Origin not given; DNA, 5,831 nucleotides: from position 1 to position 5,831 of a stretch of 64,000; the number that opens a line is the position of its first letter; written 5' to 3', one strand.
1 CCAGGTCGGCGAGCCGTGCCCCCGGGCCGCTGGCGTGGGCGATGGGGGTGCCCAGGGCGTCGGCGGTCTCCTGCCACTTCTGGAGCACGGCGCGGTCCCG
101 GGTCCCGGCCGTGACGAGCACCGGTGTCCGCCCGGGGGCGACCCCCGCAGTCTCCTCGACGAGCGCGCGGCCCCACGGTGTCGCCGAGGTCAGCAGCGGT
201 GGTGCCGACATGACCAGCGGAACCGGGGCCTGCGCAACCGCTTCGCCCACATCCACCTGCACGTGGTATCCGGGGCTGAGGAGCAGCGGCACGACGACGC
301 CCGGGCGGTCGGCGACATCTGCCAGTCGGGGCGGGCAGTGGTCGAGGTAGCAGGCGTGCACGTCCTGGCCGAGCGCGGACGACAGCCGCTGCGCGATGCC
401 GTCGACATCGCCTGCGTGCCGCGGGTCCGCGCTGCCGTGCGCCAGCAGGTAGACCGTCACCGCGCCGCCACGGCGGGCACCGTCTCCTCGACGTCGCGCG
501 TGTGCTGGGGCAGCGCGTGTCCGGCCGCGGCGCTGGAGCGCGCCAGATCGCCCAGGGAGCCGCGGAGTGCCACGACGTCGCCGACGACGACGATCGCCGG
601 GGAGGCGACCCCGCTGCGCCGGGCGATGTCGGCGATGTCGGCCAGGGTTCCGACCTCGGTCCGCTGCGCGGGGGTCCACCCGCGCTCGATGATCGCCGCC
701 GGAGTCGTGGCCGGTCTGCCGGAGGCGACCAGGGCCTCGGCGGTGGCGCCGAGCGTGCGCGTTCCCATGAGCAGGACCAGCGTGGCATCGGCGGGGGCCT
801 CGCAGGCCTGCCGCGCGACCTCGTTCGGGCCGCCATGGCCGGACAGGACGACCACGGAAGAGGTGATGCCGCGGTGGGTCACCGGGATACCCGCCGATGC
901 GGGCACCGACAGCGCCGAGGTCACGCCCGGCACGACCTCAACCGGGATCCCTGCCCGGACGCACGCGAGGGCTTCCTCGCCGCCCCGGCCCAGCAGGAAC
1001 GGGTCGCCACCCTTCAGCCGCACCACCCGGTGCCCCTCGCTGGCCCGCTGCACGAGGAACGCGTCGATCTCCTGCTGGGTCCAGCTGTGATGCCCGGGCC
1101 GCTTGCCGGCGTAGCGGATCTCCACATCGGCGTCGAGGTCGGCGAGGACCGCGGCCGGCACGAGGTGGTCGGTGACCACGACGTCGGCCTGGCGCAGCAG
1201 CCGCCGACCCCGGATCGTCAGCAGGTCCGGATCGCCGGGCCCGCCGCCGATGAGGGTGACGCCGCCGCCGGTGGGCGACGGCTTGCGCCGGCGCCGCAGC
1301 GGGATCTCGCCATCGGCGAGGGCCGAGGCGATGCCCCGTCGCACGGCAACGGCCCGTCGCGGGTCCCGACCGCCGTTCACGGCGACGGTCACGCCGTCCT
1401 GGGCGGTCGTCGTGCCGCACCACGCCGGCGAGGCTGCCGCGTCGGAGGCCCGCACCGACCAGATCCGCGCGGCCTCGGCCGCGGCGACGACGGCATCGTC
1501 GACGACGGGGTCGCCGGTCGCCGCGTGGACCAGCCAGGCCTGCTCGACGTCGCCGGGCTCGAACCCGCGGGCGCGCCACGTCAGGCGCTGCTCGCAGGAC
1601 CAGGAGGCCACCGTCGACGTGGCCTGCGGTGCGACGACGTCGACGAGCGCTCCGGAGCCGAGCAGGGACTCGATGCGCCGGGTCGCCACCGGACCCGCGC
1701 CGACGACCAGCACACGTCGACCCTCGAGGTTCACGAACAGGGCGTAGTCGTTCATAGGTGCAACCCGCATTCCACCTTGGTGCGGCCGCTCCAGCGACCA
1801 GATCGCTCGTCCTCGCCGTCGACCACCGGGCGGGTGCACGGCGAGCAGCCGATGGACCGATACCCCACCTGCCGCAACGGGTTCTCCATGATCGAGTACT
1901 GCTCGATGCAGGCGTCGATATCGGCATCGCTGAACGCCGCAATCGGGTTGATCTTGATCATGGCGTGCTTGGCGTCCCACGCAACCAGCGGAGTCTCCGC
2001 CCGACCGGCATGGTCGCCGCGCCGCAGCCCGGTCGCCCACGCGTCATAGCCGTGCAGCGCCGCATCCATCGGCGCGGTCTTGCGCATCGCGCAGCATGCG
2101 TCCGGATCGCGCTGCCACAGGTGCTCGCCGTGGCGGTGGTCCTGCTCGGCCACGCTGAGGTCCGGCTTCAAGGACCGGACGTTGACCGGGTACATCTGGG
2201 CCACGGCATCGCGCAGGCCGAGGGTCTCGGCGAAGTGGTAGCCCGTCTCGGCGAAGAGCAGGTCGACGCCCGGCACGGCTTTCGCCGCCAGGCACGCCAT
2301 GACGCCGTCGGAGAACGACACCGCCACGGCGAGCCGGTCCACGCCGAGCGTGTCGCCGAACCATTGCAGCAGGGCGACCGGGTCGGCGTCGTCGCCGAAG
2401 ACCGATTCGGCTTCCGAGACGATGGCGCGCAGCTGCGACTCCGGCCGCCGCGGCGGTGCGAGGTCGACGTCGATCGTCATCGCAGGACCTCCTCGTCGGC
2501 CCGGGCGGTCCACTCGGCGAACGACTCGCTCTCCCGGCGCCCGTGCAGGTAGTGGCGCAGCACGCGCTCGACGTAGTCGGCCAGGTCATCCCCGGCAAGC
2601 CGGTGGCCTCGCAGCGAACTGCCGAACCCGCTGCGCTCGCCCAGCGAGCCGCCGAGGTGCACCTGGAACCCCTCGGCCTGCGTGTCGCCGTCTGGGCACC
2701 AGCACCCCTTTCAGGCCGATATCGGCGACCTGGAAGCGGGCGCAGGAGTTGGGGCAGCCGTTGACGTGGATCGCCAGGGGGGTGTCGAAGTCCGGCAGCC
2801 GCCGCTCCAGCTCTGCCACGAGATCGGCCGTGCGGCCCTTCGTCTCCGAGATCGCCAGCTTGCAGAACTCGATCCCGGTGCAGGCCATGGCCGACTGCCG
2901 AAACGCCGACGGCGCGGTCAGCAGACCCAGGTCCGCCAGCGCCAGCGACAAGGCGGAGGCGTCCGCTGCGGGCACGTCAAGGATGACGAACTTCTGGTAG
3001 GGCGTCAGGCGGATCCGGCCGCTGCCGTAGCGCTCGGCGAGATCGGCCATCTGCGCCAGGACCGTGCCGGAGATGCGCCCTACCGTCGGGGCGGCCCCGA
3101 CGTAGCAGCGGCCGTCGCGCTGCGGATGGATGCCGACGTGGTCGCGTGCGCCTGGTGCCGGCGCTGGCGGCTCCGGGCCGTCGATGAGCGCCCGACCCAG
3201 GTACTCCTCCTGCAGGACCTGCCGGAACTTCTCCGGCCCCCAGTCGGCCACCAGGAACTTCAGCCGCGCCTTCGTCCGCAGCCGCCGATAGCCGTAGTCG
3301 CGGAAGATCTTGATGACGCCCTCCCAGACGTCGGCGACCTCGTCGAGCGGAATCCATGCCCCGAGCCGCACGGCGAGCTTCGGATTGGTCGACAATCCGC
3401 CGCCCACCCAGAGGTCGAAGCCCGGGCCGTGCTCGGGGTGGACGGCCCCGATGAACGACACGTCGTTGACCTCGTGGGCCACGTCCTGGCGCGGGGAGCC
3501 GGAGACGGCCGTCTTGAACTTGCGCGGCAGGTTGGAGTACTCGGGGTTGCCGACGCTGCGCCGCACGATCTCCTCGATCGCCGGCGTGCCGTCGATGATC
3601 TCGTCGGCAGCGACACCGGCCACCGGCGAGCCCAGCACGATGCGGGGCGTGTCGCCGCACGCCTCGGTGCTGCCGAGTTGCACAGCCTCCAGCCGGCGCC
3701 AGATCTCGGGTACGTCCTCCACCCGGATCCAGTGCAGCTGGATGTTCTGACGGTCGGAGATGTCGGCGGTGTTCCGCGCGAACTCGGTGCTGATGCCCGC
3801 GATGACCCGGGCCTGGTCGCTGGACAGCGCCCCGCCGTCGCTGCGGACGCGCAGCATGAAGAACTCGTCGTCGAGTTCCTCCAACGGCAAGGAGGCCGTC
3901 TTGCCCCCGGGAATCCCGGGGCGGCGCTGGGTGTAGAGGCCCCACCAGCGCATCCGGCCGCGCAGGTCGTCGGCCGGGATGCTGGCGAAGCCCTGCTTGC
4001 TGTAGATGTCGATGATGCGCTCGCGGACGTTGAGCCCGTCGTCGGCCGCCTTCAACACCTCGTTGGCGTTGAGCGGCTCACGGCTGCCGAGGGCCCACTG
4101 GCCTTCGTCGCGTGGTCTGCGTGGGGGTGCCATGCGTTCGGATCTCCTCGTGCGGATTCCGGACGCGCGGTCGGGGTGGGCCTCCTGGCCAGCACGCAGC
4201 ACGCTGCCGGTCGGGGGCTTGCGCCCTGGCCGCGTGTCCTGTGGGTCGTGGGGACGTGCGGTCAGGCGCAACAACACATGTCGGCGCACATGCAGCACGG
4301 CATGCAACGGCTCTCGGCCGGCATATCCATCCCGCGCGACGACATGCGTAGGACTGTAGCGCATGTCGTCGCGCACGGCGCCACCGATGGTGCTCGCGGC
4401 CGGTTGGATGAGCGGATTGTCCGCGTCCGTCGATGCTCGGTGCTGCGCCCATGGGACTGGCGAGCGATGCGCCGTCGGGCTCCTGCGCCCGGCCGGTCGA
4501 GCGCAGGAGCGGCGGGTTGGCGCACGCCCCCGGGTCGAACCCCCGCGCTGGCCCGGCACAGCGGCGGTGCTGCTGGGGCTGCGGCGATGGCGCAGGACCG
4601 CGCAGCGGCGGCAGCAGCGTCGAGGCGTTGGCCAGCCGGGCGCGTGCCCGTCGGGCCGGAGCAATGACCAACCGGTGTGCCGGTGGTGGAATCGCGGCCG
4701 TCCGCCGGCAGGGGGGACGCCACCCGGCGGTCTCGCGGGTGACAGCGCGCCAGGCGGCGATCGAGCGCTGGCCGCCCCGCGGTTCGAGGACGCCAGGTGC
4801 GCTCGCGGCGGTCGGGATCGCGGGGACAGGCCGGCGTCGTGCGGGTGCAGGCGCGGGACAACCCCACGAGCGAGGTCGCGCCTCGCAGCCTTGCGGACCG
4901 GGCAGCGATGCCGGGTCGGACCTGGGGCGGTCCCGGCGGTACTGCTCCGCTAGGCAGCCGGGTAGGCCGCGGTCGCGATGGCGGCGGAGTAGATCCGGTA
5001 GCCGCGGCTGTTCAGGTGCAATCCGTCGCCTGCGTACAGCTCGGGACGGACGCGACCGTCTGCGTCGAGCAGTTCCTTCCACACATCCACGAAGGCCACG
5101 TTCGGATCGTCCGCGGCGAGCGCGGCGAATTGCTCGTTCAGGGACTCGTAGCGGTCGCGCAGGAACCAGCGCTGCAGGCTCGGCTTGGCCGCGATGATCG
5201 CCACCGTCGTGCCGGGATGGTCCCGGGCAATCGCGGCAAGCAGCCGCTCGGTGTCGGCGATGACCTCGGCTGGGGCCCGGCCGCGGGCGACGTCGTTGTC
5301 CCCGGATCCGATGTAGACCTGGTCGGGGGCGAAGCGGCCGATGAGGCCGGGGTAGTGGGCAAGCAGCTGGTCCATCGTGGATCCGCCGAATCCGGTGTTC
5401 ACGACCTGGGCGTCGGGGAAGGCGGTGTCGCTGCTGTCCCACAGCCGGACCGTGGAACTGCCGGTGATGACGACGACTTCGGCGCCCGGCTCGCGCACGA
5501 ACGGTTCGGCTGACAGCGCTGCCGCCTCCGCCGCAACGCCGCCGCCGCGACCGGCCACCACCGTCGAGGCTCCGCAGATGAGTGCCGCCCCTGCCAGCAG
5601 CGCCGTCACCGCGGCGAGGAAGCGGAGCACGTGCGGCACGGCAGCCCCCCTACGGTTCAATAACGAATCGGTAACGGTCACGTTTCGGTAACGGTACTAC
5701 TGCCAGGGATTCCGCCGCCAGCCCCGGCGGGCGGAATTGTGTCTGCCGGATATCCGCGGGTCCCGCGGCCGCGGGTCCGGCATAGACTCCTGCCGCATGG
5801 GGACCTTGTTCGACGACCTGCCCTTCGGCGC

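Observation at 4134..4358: Leaderless-looking uORF that is 48% Cys+Met immediately upstream of the sulfite-reductase/siroheme operon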

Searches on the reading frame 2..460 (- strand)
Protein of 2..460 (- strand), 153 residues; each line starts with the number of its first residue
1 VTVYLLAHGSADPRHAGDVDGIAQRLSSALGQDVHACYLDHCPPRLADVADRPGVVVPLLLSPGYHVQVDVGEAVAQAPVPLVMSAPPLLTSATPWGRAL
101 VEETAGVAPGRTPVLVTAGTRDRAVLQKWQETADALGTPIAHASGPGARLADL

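Call 66: search_protein_families(library=pfam, proteins=[window:2-460:-], max_evalue=0.01)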
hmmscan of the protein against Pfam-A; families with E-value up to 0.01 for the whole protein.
seq(153 aa): 1 family
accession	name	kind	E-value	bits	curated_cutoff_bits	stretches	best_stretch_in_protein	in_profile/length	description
PF01903.22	CbiX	-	2.8e-10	40.9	22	1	8-78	1-79/106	CbiX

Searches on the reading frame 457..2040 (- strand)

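Call 27: search_protein_families(library=pfam, proteins=[window:457-2040:-], max_evalue=0.01)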
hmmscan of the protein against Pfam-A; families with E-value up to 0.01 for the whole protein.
window:457-2040:- (527 aa): 2 families
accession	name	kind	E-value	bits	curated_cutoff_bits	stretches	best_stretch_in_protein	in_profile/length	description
PF00590.25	TP_methylase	-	2e-46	159.1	27.8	1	261-469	2-211/212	Tetrapyrrole (Corrin/Porphyrin) Methylases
PF13241.12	NAD_binding_7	-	5.2e-24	85.2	22.1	1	101-202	1-96/104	Putative NAD(P)-binding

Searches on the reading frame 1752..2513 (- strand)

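Call 27: search_protein_families(library=pfam, proteins=[window:1752-2513:-], max_evalue=0.01)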
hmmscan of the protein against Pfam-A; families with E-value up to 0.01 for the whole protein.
window:1752-2513:- (253 aa): 1 family
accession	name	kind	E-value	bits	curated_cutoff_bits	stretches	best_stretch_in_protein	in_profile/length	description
PF01507.26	PAPS_reduct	-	1.8e-37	129.5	22.5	1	65-229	6-175/175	Phosphoadenosine phosphosulfate reductase domain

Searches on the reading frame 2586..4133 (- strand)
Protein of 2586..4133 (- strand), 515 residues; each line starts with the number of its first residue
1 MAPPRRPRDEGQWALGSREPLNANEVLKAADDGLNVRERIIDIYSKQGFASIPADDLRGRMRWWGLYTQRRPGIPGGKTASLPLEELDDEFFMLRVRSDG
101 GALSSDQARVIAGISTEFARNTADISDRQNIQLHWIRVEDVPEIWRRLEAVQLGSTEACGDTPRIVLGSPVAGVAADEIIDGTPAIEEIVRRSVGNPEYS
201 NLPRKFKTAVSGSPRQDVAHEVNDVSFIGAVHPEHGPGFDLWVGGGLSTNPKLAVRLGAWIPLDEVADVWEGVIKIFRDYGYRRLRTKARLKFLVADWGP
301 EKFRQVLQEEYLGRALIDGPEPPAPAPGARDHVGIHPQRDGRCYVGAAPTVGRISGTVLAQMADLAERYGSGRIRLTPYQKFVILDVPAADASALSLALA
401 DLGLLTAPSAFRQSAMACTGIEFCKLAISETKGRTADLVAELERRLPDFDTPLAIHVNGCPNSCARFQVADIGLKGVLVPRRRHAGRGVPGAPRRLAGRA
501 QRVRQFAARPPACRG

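Call 17: find_related_loci(query=window:2730-4133:-, collection=genome_contigs, flank=3000)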
Query window:2730-4133:- (468 aa) in genome_contigs; peptide patterns used: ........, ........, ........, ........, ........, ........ (x = any residue, [..] = any of these).
600 stretches matched a pattern (row limit reached: there are more); 597 encode a relative of the query (tblastn E <= 1e-3); the best 80 are kept; 80 distinct loci.
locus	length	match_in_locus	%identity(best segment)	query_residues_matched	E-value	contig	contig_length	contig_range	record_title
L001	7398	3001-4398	78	3-468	0e+0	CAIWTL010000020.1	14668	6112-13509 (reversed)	MAG: uncultured Micrococcales bacterium isolate LaPlata-1m-b_bin-553 genome assembly, contig: bin-553:020/722, whole gen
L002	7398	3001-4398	79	3-468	0e+0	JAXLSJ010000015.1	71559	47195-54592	MAG: Candidatus Nanopelagicales bacterium isolate STL-ACT32 C2.65.fa-15, whole genome shotgun sequence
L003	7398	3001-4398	78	3-468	0e+0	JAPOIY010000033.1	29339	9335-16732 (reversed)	MAG: Actinomycetota bacterium isolate bin48 k141_2407961_length_29339_cov_29.3903, whole genome shotgun sequence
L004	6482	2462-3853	75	5-468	0e+0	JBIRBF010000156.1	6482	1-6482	MAG: Candidatus Nanopelagicales bacterium isolate WGG202011 k141_824831_length_6482_SRR21875705, whole genome shotgun se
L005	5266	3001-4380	76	9-468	0e+0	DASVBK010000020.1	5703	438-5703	MAG TPA_asm: Candidatus Nanopelagicales bacterium isolate SMAG_U1977 k141_957353, whole genome shotgun sequence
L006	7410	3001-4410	69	4-468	0e+0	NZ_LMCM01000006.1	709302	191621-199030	Phycicoccus sp. Root101 contig_3, whole genome shotgun sequence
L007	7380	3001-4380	72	10-468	0e+0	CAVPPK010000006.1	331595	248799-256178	MAG: uncultured bacterium isolate MFD09848.bin.2.19 genome assembly, contig: contig_4480, whole genome shotgun sequence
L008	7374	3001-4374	71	11-468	0e+0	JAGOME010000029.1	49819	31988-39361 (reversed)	MAG: Phycicoccus sp. isolate Go_SlDig_bin_253 Go_SlDig_1781_length_49819_cov_6.500181, whole genome shotgun sequence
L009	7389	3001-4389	71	6-468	0e+0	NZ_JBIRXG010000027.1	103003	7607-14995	Streptomyces sp. NPDC020192 NPDC020192_138_A2.ctg-0027, whole genome shotgun sequence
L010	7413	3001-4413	71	2-468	0e+0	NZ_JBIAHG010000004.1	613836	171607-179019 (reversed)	Streptomyces sp. NPDC006602 NPDC006602_1_C2.ctg-0004, whole genome shotgun sequence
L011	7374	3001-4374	70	11-468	0e+0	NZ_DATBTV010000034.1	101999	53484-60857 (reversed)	MAG: Lapillicoccus sp. isolate SMAG_U4193 k141_1163894, whole genome shotgun sequence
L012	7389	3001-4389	71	6-468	0e+0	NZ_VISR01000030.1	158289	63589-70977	Streptomyces sp. BK340 Ga0307703_130, whole genome shotgun sequence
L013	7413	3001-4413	70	2-468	0e+0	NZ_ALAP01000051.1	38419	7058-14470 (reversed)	Streptomyces sp. AA1529 contig00051, whole genome shotgun sequence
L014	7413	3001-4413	70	2-468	0e+0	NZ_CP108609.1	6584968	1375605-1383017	Streptomyces sp. NBC_01171 chromosome, complete genome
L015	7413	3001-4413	70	2-468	0e+0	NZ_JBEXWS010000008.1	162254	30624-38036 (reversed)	Streptomyces sp. NPDC005859 NPDC005859_293_H1.ctg-0008, whole genome shotgun sequence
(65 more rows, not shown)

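Call 20: find_related_loci(query=window:2730-4133:-, collection=metagenome_contigs, flank=1500)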
Query window:2730-4133:- (468 aa) in metagenome_contigs; peptide patterns used: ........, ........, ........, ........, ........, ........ (x = any residue, [..] = any of these).
600 stretches matched a pattern (row limit reached: there are more); 585 encode a relative of the query (tblastn E <= 1e-3); the best 80 are kept; 80 distinct loci.
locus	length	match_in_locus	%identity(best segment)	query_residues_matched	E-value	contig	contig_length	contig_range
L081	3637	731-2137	83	1-468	0e+0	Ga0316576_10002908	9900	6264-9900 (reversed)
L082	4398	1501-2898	79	3-468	0e+0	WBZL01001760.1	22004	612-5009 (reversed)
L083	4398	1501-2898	76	3-468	0e+0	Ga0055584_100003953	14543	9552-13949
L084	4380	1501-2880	76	4-468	0e+0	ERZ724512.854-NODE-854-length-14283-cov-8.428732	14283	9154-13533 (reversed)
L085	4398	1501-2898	74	3-468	0e+0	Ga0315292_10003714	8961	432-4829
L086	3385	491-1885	73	4-468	0e+0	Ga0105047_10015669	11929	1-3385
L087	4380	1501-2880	71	8-468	0e+0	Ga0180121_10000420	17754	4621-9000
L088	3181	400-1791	70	4-468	0e+0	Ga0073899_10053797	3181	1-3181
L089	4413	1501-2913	70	2-468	0e+0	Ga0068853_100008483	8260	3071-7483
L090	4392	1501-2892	72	5-468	0e+0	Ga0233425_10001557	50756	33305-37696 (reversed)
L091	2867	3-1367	71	13-468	0e+0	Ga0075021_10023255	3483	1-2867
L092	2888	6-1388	70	8-468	0e+0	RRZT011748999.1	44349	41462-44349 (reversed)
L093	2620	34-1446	69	2-468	0e+0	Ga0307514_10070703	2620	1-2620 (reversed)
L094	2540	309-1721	68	2-468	0e+0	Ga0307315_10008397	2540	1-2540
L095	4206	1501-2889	70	6-468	0e+0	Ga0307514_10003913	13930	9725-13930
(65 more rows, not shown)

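Call 27: search_protein_families(library=pfam, proteins=[window:2586-4133:-], max_evalue=0.01)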
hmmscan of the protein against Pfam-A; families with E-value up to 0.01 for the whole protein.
window:2586-4133:- (515 aa): 2 families
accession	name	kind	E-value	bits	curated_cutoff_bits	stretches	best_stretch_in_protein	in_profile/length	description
PF01077.27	NIR_SIR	-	1.6e-53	180.9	27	2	159-314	1-156/158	Nitrite and sulphite reductase 4Fe-4S domain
PF03460.22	NIR_SIR_ferr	-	6.4e-38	128.8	24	2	88-151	5-69/69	Nitrite/Sulfite reductase ferredoxin-like half domain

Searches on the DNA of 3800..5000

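Call 5: search_rna_families(source=window, start=3800, end=5000, threshold=evalue, max_evalue=10)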
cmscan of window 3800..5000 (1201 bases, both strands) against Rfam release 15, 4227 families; matches with E-value up to 10: 5.
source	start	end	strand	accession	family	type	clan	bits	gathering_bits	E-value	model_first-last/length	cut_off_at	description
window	4328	4380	+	RF00718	mir-431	Gene; miRNA;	-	21.6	70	0.84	1-86/86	no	mir-431 microRNA precursor family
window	4328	4380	-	RF00718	mir-431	Gene; miRNA;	-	21.3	70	0.94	1-86/86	no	mir-431 microRNA precursor family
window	4072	4171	+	RF02828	Scr3920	Gene; sRNA;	-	21.2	88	0.18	1-125/125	no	Streptomyces RNA 3920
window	4847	4926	+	RF01527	CrfA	Gene; sRNA;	-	21.2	38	0.29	1-136/136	no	Caulobacter sRNA CrfA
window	3959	4023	+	RF02989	gntR-DTE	Gene; sRNA;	-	15.9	63.6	5.7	1-119/119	no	gntR-DTE RNA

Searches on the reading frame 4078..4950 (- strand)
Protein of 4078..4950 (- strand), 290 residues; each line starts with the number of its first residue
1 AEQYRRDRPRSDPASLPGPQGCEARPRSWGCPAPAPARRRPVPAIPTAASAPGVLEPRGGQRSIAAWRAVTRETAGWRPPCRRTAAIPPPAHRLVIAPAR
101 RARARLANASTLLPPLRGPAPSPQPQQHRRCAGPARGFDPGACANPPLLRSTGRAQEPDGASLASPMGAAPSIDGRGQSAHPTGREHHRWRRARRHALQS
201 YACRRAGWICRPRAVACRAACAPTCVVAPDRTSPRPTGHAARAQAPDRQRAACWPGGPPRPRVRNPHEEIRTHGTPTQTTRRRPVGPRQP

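Call 66: search_protein_families(library=pfam, proteins=[window:4078-4950:-], max_evalue=0.01)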
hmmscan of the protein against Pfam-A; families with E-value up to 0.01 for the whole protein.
window:4078-4950:- (290 aa): 0 families

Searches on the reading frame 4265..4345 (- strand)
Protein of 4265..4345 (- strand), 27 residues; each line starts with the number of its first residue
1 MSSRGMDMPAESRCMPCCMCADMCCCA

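Call 69: search_protein_families(library=ncbifam, proteins=[window:4265-4345:-], max_evalue=10)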
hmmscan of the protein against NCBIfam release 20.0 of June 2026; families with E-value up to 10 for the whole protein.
seq(27 aa): 0 families

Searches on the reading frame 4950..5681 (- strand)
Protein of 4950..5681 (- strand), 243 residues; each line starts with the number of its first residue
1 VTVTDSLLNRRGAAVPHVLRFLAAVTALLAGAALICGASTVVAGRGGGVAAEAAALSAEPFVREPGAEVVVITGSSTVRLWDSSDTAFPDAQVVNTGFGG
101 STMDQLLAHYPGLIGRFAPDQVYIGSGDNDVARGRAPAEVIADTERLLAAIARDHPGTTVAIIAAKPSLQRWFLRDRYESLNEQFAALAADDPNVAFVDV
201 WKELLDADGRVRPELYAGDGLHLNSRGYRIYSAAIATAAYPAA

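Call 27: search_protein_families(library=pfam, proteins=[window:4950-5681:-], max_evalue=0.01)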
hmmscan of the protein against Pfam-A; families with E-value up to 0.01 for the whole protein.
window:4950-5681:- (243 aa): 4 families
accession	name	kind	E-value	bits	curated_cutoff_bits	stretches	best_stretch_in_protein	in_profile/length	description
PF13472.12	Lipase_GDSL_2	-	2.5e-20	74.2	32.9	1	87-230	30-178/178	GDSL-like Lipase/Acylhydrolase family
PF00657.28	Lipase_GDSL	-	8.1e-07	29.8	23.6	1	90-233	43-206/208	GDSL-like Lipase/Acylhydrolase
PF19040.6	SGNH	-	0.0011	19.2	27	1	168-236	177-247/248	SGNH domain (fused to AT3 domains)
PF04311.20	DUF459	-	0.0057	16.5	27.2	0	166-235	116-194/197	Protein of unknown function (DUF459)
